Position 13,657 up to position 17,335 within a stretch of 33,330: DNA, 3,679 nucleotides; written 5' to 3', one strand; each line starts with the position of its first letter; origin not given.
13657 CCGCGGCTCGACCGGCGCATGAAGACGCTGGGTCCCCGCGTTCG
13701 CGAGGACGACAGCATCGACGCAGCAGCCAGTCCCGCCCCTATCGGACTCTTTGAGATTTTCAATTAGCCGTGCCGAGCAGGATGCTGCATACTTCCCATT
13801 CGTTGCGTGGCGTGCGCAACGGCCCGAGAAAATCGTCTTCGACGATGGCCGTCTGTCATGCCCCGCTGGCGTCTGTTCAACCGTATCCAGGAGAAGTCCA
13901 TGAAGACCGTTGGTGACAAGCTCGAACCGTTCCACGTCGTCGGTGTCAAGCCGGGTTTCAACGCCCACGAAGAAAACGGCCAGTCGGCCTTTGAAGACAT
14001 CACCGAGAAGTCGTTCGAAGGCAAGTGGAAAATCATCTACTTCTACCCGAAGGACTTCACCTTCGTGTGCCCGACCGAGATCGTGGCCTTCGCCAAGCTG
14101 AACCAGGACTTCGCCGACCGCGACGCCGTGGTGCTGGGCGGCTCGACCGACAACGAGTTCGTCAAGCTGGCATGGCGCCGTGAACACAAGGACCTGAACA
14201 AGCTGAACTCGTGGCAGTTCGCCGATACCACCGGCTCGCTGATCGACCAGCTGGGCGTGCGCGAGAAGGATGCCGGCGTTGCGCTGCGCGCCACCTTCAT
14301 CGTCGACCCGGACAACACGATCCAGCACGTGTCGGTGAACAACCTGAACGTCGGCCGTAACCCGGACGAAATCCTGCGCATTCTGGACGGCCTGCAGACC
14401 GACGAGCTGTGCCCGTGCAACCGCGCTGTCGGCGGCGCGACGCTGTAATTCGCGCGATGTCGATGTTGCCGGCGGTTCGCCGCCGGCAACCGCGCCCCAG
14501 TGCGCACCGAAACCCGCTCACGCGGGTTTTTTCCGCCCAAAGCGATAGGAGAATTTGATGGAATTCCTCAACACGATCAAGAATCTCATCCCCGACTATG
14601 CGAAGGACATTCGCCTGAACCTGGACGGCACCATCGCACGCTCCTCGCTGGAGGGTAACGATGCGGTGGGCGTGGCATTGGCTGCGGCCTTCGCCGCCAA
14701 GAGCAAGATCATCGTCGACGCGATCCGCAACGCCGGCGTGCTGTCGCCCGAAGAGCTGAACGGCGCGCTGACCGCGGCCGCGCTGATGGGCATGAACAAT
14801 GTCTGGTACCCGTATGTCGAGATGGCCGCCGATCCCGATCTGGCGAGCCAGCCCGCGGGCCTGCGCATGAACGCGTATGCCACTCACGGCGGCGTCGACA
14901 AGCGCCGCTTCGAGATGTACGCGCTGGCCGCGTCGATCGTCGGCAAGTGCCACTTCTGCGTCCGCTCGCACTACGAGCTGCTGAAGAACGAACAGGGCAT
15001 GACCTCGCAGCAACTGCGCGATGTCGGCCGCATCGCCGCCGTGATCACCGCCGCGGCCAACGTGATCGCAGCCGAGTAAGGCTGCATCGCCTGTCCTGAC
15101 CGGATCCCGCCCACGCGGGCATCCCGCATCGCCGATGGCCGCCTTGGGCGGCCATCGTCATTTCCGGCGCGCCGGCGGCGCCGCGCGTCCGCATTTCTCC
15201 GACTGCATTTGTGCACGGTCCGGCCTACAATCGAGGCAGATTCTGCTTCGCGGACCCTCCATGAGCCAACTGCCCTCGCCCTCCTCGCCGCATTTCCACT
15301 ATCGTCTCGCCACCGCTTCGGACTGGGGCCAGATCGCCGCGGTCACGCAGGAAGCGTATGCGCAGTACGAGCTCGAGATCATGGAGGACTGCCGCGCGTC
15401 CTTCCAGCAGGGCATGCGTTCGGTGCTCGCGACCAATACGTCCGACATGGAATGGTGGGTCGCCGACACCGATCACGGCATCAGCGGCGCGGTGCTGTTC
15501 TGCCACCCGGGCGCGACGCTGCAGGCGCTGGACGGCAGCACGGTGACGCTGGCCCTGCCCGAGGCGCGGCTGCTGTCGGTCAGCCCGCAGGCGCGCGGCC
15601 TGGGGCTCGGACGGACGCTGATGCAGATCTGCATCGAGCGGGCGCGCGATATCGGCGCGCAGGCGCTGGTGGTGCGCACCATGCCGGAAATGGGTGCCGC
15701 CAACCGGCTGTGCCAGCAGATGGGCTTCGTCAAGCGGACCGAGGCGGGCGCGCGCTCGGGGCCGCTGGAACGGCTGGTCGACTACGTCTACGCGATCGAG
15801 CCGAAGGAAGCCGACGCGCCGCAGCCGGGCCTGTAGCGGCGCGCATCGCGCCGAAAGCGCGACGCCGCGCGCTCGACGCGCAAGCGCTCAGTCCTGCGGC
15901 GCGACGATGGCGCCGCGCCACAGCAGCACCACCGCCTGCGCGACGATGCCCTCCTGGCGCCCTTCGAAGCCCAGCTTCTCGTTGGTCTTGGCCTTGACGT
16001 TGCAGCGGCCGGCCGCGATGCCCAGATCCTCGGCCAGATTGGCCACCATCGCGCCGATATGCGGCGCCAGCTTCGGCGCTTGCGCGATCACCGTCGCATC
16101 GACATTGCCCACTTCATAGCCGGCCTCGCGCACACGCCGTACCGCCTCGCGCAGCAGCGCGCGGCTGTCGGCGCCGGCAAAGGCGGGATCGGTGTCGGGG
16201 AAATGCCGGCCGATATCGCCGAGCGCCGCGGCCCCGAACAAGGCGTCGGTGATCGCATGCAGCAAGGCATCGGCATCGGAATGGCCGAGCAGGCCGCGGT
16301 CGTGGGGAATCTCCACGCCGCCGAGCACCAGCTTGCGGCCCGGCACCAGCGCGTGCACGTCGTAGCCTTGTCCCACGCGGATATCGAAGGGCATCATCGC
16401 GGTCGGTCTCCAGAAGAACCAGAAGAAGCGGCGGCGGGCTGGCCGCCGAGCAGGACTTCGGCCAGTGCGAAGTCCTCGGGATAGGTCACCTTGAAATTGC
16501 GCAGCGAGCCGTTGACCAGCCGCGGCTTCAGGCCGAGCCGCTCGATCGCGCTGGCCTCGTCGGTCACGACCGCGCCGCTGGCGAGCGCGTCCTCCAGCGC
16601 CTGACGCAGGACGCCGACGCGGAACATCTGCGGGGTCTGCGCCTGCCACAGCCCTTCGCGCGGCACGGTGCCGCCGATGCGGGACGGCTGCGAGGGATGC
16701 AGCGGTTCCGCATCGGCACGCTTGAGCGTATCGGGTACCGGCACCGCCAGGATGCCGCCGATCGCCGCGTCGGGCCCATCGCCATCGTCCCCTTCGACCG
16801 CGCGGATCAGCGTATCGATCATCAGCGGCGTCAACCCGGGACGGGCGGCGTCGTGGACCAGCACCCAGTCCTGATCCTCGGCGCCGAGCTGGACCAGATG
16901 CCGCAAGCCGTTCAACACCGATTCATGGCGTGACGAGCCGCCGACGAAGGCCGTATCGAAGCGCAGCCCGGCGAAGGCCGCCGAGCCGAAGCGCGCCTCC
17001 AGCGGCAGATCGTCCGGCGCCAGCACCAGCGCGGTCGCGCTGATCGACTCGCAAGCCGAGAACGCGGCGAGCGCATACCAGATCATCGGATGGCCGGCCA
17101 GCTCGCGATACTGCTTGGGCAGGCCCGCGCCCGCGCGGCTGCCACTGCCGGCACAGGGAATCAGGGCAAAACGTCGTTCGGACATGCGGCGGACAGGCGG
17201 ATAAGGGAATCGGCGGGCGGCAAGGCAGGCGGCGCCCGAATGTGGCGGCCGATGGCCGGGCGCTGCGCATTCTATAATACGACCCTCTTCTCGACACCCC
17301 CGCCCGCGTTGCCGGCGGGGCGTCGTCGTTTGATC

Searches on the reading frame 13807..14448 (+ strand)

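Call 9: search_protein_families(library=pfam, proteins=[window:13807-14448:+], max_evalue=0.001)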
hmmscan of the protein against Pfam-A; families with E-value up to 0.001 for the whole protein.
window:13807-14448:+ (213 aa): 2 families
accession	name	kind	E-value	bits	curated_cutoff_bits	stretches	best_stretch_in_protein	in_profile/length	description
PF00578.27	AhpC-TSA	-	2e-28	99.2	26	1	59-174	12-123/124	AhpC/TSA family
PF08534.16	Redoxin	-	6.1e-12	46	26.6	1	63-182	19-138/148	Redoxin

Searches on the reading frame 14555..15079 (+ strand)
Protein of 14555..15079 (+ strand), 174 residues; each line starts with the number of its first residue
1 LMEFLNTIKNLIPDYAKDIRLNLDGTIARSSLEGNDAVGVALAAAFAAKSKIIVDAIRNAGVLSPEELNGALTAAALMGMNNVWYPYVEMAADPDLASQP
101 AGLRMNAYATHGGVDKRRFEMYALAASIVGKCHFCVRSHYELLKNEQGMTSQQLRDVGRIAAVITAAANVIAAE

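Call 9: search_protein_families(library=pfam, proteins=[window:14555-15079:+], max_evalue=0.001)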
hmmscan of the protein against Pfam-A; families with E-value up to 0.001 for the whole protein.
window:14555-15079:+ (174 aa): 1 family
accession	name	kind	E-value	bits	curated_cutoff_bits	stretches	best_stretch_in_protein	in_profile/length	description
PF02627.25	CMD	-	4.2e-14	52.7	23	1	94-173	1-78/84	Carboxymuconolactone decarboxylase family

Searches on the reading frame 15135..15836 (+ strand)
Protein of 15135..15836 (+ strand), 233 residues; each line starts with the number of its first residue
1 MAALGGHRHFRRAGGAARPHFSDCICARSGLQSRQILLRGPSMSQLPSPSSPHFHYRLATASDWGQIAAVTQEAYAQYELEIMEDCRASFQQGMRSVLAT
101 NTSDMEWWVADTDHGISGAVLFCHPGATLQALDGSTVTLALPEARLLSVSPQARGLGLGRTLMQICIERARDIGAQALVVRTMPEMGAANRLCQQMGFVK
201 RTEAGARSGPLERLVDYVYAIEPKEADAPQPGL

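Call 9: search_protein_families(library=pfam, proteins=[window:15135-15836:+], max_evalue=0.001)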
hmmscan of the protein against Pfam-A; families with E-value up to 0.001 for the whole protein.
window:15135-15836:+ (233 aa): 3 families
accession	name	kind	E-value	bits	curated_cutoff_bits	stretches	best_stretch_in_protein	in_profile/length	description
PF13508.13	Acetyltransf_7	-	2.8e-08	34.5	27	1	106-199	4-83/84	Acetyltransferase (GNAT) domain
PF00583.31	Acetyltransf_1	-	2.9e-08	34.4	20.7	1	106-198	34-116/116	Acetyltransferase (GNAT) family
PF13673.13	Acetyltransf_10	-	4.3e-06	27.2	23.6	1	145-207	55-116/128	Acetyltransferase (GNAT) domain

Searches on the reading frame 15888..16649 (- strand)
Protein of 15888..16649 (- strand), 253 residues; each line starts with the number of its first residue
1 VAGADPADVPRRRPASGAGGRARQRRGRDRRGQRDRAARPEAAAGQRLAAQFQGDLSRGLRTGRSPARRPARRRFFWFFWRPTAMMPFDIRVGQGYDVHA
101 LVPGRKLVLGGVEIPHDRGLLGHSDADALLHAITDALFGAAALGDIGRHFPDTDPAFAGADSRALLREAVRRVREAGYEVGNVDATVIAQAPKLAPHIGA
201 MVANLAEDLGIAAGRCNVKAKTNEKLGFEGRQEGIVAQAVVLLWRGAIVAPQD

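Call 10: search_protein_families(library=pfam, proteins=[window:15888-16649:-], max_evalue=0.001)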
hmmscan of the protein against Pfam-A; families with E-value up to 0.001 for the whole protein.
window:15888-16649:- (253 aa): 1 family
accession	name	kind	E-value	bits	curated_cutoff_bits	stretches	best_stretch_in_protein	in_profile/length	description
PF02542.21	YgbB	-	7.9e-69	231.4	26.7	1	90-243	1-154/155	YgbB family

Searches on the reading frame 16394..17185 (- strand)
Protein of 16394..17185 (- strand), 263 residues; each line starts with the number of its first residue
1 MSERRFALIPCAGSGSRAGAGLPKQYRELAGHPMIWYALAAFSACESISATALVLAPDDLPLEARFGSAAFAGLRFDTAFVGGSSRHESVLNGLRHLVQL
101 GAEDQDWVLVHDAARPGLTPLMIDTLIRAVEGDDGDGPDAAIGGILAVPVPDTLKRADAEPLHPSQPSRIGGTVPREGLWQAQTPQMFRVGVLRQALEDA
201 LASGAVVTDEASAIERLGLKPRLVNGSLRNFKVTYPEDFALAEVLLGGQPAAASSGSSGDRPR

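Call 9: search_protein_families(library=pfam, proteins=[window:16394-17185:-], max_evalue=0.001)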
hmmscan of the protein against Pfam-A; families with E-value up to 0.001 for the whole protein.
window:16394-17185:- (263 aa): 2 families
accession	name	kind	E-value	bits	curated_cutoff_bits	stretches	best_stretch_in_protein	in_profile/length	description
PF01128.25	IspD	-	1.1e-56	192.5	27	1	7-246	3-219/221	2-C-methyl-D-erythritol 4-phosphate cytidylyltransferase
PF12804.13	NTP_transf_3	-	8.6e-10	39.5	27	1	7-136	1-117/160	MobA-like NTP transferase domain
